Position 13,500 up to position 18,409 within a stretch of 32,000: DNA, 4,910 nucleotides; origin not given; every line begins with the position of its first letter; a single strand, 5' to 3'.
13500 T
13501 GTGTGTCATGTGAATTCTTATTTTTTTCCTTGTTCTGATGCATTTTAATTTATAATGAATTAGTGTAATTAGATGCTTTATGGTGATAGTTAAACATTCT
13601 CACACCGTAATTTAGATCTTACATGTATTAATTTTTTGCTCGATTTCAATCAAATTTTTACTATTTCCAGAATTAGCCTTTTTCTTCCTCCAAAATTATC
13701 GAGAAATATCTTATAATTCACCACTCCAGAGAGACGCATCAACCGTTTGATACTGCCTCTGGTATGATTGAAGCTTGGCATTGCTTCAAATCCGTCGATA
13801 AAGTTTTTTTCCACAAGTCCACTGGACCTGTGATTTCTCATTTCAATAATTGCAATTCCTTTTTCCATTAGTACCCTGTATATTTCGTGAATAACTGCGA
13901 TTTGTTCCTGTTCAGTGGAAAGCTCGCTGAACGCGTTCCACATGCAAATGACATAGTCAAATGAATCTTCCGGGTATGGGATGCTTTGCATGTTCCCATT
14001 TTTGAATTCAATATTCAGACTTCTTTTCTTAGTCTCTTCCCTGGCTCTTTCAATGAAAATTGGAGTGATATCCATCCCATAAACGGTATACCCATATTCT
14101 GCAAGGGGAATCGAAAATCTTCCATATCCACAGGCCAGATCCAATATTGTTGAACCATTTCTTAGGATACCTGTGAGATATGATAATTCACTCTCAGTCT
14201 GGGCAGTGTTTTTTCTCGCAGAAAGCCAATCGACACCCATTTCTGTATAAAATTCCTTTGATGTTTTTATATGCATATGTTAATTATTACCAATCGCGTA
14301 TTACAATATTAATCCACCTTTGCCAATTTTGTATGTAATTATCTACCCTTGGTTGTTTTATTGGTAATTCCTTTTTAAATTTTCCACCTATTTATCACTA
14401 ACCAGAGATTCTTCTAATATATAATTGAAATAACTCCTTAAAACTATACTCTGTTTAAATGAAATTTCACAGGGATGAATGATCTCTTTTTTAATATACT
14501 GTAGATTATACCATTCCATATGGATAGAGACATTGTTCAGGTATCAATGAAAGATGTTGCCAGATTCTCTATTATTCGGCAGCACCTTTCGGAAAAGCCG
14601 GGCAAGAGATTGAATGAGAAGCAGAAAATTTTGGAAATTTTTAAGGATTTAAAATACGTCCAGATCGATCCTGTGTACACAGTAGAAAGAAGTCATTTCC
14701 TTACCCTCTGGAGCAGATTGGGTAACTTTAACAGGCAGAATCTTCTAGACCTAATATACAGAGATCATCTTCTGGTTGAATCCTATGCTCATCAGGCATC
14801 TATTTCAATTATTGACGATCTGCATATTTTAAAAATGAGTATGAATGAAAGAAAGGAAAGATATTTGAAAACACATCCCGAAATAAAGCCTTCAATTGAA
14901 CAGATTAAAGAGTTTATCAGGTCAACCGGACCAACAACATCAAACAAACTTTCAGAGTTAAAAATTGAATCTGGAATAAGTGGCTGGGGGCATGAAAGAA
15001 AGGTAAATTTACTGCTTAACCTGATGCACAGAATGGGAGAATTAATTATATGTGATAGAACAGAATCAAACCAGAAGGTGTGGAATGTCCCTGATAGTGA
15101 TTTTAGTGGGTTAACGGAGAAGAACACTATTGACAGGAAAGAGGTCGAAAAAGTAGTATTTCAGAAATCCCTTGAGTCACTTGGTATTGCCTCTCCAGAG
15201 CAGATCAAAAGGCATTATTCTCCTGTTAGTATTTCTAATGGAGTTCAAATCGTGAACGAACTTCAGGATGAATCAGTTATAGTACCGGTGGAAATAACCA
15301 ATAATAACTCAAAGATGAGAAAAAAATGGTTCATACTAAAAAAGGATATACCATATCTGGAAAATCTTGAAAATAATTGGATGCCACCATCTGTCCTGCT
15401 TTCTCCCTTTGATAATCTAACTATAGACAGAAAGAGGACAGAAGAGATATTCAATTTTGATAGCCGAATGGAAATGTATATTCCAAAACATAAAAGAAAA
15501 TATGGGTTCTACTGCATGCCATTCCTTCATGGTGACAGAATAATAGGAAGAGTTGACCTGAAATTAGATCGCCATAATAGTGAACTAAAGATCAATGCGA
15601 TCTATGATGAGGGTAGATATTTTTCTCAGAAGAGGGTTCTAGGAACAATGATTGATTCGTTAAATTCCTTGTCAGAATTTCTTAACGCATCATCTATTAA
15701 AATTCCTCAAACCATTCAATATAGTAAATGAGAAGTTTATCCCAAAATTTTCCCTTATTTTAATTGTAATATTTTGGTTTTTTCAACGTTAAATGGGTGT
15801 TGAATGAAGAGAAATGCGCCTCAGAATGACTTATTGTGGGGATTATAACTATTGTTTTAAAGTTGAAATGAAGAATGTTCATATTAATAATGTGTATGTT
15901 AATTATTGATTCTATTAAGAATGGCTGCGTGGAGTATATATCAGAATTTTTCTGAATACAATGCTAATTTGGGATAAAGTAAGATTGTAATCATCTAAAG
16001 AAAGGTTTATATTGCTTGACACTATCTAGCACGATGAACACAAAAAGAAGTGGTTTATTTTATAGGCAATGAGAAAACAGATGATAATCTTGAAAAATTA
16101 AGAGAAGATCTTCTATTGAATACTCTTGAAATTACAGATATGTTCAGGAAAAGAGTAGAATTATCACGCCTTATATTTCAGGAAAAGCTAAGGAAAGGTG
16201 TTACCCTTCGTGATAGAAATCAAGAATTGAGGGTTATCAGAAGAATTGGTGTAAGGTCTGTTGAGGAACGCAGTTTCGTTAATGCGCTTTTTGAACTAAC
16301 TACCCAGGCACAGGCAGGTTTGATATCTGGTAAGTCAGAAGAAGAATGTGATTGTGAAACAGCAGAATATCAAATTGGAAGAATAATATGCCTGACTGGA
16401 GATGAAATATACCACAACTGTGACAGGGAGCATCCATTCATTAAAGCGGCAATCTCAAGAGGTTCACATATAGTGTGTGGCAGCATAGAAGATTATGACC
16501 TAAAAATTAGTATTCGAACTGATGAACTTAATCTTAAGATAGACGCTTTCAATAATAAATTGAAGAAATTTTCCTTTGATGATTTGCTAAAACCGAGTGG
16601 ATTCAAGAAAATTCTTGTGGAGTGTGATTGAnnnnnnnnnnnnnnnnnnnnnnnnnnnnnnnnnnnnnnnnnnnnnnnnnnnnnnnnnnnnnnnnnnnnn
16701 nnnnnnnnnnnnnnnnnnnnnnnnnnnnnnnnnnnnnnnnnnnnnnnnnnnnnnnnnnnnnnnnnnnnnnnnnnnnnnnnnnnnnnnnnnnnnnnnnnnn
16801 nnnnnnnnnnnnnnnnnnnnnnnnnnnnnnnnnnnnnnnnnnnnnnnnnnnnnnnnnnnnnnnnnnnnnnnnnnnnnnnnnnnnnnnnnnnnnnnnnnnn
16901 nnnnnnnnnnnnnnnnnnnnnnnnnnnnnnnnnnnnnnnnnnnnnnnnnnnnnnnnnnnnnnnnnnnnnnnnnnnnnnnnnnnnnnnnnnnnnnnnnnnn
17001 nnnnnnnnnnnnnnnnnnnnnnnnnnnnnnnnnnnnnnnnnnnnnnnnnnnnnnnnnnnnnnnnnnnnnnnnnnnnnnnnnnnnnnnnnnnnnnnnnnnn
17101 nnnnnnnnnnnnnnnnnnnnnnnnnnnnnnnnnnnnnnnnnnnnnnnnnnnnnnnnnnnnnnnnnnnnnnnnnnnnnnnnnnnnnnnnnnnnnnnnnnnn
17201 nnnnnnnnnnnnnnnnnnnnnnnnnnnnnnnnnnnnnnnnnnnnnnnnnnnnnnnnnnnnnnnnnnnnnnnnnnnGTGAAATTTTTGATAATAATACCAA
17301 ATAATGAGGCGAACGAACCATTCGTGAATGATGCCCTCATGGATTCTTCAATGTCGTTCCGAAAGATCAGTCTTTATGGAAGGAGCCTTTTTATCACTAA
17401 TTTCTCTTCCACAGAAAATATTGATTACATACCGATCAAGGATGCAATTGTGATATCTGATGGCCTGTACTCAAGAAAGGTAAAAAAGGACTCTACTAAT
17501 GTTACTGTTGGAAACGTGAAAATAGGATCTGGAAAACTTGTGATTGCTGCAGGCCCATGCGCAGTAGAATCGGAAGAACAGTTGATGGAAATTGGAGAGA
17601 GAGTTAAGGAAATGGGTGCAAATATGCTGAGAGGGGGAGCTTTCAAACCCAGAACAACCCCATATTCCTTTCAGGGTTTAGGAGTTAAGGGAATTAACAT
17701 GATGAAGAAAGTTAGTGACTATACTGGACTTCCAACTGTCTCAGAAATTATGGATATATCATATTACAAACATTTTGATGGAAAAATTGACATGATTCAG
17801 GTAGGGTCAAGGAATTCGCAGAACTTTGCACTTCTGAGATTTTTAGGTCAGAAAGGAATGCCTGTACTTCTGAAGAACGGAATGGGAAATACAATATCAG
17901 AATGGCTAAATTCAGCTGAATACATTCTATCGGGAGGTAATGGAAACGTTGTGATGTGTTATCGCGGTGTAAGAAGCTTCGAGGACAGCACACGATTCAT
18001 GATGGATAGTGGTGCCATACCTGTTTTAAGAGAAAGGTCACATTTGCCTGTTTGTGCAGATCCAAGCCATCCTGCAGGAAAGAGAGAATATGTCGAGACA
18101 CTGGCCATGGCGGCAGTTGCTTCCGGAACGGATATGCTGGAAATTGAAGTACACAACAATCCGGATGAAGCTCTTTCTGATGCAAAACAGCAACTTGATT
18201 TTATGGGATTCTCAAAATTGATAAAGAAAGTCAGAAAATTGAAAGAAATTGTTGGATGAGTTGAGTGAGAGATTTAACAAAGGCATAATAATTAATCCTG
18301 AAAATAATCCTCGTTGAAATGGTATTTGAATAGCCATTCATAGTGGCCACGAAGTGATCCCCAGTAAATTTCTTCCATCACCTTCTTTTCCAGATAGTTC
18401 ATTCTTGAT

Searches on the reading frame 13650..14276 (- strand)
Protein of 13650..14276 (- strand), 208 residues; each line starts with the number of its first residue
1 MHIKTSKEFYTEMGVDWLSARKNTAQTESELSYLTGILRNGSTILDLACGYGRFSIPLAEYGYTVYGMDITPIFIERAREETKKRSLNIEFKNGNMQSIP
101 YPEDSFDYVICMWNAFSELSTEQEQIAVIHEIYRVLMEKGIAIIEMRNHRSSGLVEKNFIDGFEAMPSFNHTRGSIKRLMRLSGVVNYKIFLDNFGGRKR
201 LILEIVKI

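Call 6: search_protein_families(library=pfam, proteins=[window:13650-14276:-], max_evalue=0.01)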
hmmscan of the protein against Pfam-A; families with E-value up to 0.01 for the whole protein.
window:13650-14276:- (208 aa): 12 families
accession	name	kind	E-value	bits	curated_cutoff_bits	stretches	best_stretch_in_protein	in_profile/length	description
PF13649.12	Methyltransf_25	-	9.7e-23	81.1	27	1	44-140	1-97/97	Methyltransferase domain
PF08241.18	Methyltransf_11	-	2.3e-20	73.5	21.2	1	45-144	1-95/95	Methyltransferase domain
PF13847.12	Methyltransf_31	-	1e-19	71.1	27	1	39-148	2-113/145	Methyltransferase domain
PF08242.18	Methyltransf_12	-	2.8e-12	47.6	30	1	45-141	1-97/98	Methyltransferase domain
PF13489.12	Methyltransf_23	-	1.9e-11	44.4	27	1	28-151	10-123/164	Methyltransferase domain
PF01209.24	Ubie_methyltran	-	3.3e-09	36.9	20.1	1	39-148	46-156/233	ubiE/COQ5 methyltransferase family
PF03848.20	TehB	-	6.6e-06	26.1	20.4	1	16-111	7-101/193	Tellurite resistance protein TehB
PF05175.20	MTS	-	2.8e-05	24.3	23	1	41-111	32-104/170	Methyltransferase small domain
PF02475.24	TRM5-TYW2_MTfase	-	0.00063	20.2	28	1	34-111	30-110/164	TRM5/TYW2 methyltransferase domain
PF01728.25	FtsJ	-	0.00097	19.5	24.1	1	36-128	17-114/181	FtsJ-like methyltransferase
PF07021.18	MetW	-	0.001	19.2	21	1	31-116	4-85/193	Methionine biosynthesis protein MetW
PF06325.19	PrmA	-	0.0012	18.8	22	1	27-111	148-232/296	Ribosomal protein L11 methyltransferase (PrmA)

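Call 19: find_encoding_contigs(protein=window:13650-14276:-, flank=10000, max_places=10)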
Protein window:13650-14276:- (208 aa): no gene with exactly this product is on record in the collection.

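Call 67: search_protein_families(library=ncbifam, proteins=[window:13650-14276:-], max_evalue=0.001)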
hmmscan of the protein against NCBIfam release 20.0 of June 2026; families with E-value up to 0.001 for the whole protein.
window:13650-14276:- (208 aa): 46 families (the best 25 are shown)
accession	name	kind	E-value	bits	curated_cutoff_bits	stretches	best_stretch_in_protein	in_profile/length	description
NF043040.1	corrin_prot_MT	hypoth_equivalog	1.5e-16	60.5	180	1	36-184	37-189/216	corrinoid protein-associated methyltransferase CpaM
TIGR02021.1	BchM-ChlM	equivalog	3.2e-15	56.1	158.9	1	28-112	42-125/218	magnesium protoporphyrin IX methyltransferase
NF008823.0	PRK11873.1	subfamily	1.1e-13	51.2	263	1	38-141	75-178/272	arsenite methyltransferase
NF051855.1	GlySarMtaseBact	equivalog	3e-13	50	350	1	15-150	26-164/259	glycine/sarcosine N-methyltransferase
TIGR01934.1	MenG_MenH_UbiE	subfamily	1.1e-12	47.8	158.35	1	40-151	39-149/223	ubiquinone/menaquinone biosynthesis methyltransferase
NF041820.1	daptide_MTase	equivalog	3.7e-12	46.2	175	1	22-149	17-147/243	daptide-type RiPP biosynthesis methyltransferase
NF047649.1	MTase_UXPK_star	exception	5e-12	45.4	460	1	35-140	72-177/283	methyltransferase/UXPK-star double selenoprotein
NF001244.0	PRK00216.1-5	equivalog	2.3e-11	43.4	216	1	40-154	48-163/236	bifunctional demethylmenaquinone methyltransferase/2-methoxy-6-polyprenyl-1,4-benzoquinol methylase UbiE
NF045667.1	MTase_DVU1556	equivalog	3.1e-11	43.1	155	1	38-144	20-119/213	DVU_1556 family methyltransferase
TIGR01983.1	UbiG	equivalog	6.5e-11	42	102.95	1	32-113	49-124/228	bifunctional 2-polyprenyl-6-hydroxyphenol methylase/3-demethylubiquinol 3-O-methyltransferase UbiG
NF008992.0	PRK12335.1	equivalog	3.1e-10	39.7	303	1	7-112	91-193/289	SAM-dependent methyltransferase TehB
NF041537.1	ArsM_AhpD_UU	exception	5.3e-10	38.6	510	1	35-143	71-179/345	arsenite methyltransferase/AhpD domain selenoprotein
NF041536.1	ArsM_DUF2284_UU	exception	5.3e-10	38.2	575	1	36-143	72-179/459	arsenite methyltransferase/DUF2284 domain selenoprotein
TIGR02752.1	MenG_heptapren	equivalog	8.8e-10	38.5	419.85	1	38-140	43-145/231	demethylmenaquinone methyltransferase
NF045649.1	2X_seleno_MduS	exception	1e-09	37.9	380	1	42-150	43-153/338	methyltransferase domain-containing selenoprotein MduS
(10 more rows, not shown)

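Call 71: find_homologous_proteins(query=window:13650-14276:-, max_evalue=1e-30)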
Query window:13650-14276:- (208 aa): 79 proteins with E <= 1e-30 among 213 candidates.
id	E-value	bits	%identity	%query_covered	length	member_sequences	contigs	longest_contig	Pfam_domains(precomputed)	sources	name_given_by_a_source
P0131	1.1e-129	448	97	100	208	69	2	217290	PF13847.13,PF13489.13,PF03848.21,PF05175.21,PF13649.13,PF01209.25,PF08241.19,PF08242.19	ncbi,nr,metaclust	ncbi:MAG: methyltransferase type 11 [Thermoplasmatales archaeon Gpl]|nr:MAG: methyltransferase type 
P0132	9.2e-115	399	87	100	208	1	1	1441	PF13847.13,PF13489.13,PF03848.21,PF05175.21,PF13649.13,PF01209.25,PF08241.19,PF08242.19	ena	-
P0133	5.6e-111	387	82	100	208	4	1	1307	PF13847.13,PF13489.13,PF03848.21,PF05175.21,PF13649.13,PF02475.24,PF01209.25,PF08241.19,PF08242.19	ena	-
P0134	8.5e-105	367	80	99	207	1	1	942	PF07021.19,PF13847.13,PF13489.13,PF06325.20,PF03848.21,PF05175.21,PF13649.13,PF02475.24,PF01209.25,PF08241.19,PF08242.19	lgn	-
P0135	1.1e-104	366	79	99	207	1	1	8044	PF07021.19,PF13847.13,PF13489.13,PF06325.20,PF03848.21,PF05175.21,PF13649.13,PF02475.24,PF01209.25,PF08241.19,PF08242.19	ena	-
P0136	4.0e-104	364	79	99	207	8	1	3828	PF07021.19,PF13847.13,PF13489.13,PF06325.20,PF03848.21,PF05175.21,PF13649.13,PF02475.24,PF01209.25,PF08241.19,PF08242.19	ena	-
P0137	4.1e-104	364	79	99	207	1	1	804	PF13489.13,PF02475.24,PF08241.19,PF07021.19,PF13847.13,PF06325.20,PF03848.21,PF05175.21,PF13649.13,PF05148.22,PF01209.25,PF08242.19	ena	-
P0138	4.1e-104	364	79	99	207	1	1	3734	PF07021.19,PF13847.13,PF13489.13,PF06325.20,PF03848.21,PF05175.21,PF13649.13,PF02475.24,PF01209.25,PF08241.19,PF08242.19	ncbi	-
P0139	5.7e-104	364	79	99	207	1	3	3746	PF13489.13,PF02353.27,PF02475.24,PF08241.19,PF07021.19,PF13847.13,PF06325.20,PF03848.21,PF05175.21,PF13649.13,PF01209.25,PF08242.19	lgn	-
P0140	1.9e-101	356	78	99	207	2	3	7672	PF13847.13,PF13489.13,PF03848.21,PF05175.21,PF13649.13,PF01209.25,PF08241.19,PF08242.19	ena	-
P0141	4.1e-100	351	77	99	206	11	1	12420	PF13847.13,PF13489.13,PF03848.21,PF13649.13,PF01209.25,PF08241.19,PF08242.19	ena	-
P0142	3.6e-97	342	72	99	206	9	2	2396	PF13847.13,PF13489.13,PF06325.20,PF03848.21,PF02353.27,PF05175.21,PF13649.13,PF02475.24,PF01209.25,PF08241.19,PF08242.19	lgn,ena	-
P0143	3.9e-96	338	74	99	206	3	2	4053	PF13847.13,PF13489.13,PF03848.21,PF05175.21,PF13649.13,PF01209.25,PF08241.19,PF08242.19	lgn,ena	-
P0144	1.9e-94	333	70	99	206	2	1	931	PF13847.13,PF13489.13,PF03848.21,PF05175.21,PF13649.13,PF01209.25,PF08241.19,PF08242.19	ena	-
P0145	2.0e-94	333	71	99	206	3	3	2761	PF13847.13,PF13489.13,PF03848.21,PF05175.21,PF13649.13,PF01209.25,PF08241.19,PF08242.19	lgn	-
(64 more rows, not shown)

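Call 72: find_encoding_contigs(protein=P0131, flank=10000, max_places=4)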
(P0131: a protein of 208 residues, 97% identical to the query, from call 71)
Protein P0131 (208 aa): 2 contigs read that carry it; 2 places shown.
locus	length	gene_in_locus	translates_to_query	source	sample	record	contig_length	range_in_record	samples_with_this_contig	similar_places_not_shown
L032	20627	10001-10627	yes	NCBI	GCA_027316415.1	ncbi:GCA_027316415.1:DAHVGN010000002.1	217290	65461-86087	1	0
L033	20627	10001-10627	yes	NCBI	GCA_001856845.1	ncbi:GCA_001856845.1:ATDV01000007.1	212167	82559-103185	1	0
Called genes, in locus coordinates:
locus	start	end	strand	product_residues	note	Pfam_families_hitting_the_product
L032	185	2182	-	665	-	PF16177:ACAS_N, PF00501:AMP-binding, PF13193:AMP-binding_C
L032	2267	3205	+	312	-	PF00248:Aldo_ket_red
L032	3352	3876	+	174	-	PF01814:Hemerythrin (weak)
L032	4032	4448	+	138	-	PF13686:DrsE_2 (faint)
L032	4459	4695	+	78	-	PF01206:TusA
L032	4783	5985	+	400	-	PF07992:Pyr_redox_2, PF21706:FCSD_central (weak)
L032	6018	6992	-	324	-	PF00793:DAHP_synth_1, PF03102:NeuB (faint)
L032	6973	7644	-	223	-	-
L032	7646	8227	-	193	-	-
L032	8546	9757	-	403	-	PF06224:AlkZ-like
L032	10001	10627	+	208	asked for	PF03848:TehB (weak), PF05175:MTS (weak), PF13489:Methyltransf_23, PF01209:Ubie_methyltran, PF13847:Methyltransf_31, PF08241:Methyltransf_11, PF08242:Methyltransf_12, PF13649:Methyltransf_25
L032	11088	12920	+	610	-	PF26550:Tricorn_2nd (faint), PF02129:Peptidase_S15 (faint), PF01738:DLH, PF20434:BD-FAE, PF00561:Abhydrolase_1 (faint), PF12146:Hydrolase_4 (faint), PF00326:Peptidase_S9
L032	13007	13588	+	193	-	PF06197:DUF998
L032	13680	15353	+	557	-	PF17391:Urocanase_N, PF01175:Urocanase, PF17392:Urocanase_C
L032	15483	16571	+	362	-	PF00483:NTP_transferase, PF12804:NTP_transf_3, PF25084:LbH_EIF2B, PF25087:GMPPB_C, PF00132:Hexapep (faint), PF24894:Hexapep_GlmU, PF25084:LbH_EIF2B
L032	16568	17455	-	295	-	-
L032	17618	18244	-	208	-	PF00215:OMPdecase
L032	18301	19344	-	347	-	PF00091:Tubulin, PF12327:FtsZ_C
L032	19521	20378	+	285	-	PF01557:FAA_hydrolase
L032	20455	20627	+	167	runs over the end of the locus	PF00156:Pribosyltran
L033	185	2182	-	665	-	PF16177:ACAS_N, PF00501:AMP-binding, PF13193:AMP-binding_C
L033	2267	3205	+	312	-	PF00248:Aldo_ket_red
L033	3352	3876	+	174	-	PF01814:Hemerythrin (weak)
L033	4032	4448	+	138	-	PF13686:DrsE_2 (faint)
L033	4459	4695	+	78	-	PF01206:TusA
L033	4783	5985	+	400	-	PF07992:Pyr_redox_2, PF21706:FCSD_central (weak)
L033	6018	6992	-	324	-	PF00793:DAHP_synth_1, PF03102:NeuB (faint)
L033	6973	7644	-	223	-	-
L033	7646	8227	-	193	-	-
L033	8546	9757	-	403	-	PF06224:AlkZ-like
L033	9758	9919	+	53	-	-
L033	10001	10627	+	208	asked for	PF03848:TehB (weak), PF05175:MTS (weak), PF13489:Methyltransf_23, PF01209:Ubie_methyltran, PF13847:Methyltransf_31, PF08241:Methyltransf_11, PF08242:Methyltransf_12, PF13649:Methyltransf_25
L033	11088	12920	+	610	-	PF26550:Tricorn_2nd (faint), PF02129:Peptidase_S15 (faint), PF01738:DLH, PF20434:BD-FAE, PF00561:Abhydrolase_1 (faint), PF12146:Hydrolase_4 (faint), PF00326:Peptidase_S9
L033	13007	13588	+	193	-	PF06197:DUF998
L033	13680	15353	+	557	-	PF17391:Urocanase_N, PF01175:Urocanase, PF17392:Urocanase_C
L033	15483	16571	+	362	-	PF00483:NTP_transferase, PF12804:NTP_transf_3, PF25084:LbH_EIF2B, PF25087:GMPPB_C, PF00132:Hexapep (faint), PF24894:Hexapep_GlmU, PF25084:LbH_EIF2B, PF25087:GMPPB_C (weak)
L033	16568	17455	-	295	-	-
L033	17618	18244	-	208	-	PF00215:OMPdecase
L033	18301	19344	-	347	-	PF00091:Tubulin, PF12327:FtsZ_C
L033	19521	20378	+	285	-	PF01557:FAA_hydrolase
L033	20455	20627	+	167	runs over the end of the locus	PF00156:Pribosyltran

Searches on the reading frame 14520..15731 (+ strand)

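Call 6: search_protein_families(library=pfam, proteins=[window:14520-15731:+], max_evalue=0.01)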
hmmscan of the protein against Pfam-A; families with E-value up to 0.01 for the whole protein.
window:14520-15731:+ (403 aa): 1 family
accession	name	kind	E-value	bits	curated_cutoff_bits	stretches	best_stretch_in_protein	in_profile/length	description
PF06224.18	AlkZ-like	-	6.2e-41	141.5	25.9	1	42-360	2-307/329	DNA glycosylase AlkZ-like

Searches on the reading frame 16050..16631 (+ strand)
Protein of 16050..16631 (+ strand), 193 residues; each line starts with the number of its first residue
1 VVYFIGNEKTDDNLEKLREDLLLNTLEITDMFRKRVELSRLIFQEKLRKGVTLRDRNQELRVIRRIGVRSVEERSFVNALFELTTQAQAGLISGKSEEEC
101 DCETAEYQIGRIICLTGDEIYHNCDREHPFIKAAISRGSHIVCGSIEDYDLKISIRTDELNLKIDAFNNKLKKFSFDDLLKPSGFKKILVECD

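Call 6: search_protein_families(library=pfam, proteins=[window:16050-16631:+], max_evalue=0.01)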
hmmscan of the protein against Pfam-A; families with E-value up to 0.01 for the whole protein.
window:16050-16631:+ (193 aa): 1 family
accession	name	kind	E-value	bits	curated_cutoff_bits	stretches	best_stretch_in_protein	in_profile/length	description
PF01817.26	CM_2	-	0.0015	19.2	27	1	27-82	11-69/80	Chorismate mutase type II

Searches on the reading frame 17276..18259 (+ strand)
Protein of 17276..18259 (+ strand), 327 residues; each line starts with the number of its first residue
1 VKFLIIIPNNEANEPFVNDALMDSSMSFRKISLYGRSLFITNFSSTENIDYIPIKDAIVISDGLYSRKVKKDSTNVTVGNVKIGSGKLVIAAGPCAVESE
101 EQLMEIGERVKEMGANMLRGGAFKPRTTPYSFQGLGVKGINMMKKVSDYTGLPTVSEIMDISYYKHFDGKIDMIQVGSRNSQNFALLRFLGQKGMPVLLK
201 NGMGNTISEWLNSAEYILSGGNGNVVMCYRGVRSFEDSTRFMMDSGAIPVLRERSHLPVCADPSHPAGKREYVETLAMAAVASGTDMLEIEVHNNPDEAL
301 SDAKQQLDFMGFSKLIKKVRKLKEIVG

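Call 7: search_protein_families(library=pfam, proteins=[window:17276-18259:+], max_evalue=0.001)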
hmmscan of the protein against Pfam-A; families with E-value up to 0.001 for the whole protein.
window:17276-18259:+ (327 aa): 2 families
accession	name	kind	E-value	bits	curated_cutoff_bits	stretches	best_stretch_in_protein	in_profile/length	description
PF00793.26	DAHP_synth_1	-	1e-66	225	25.5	1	80-324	9-266/270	DAHP synthetase I family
PF03102.20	NeuB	-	4.2e-06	26.9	22.1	1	142-327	60-237/241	NeuB family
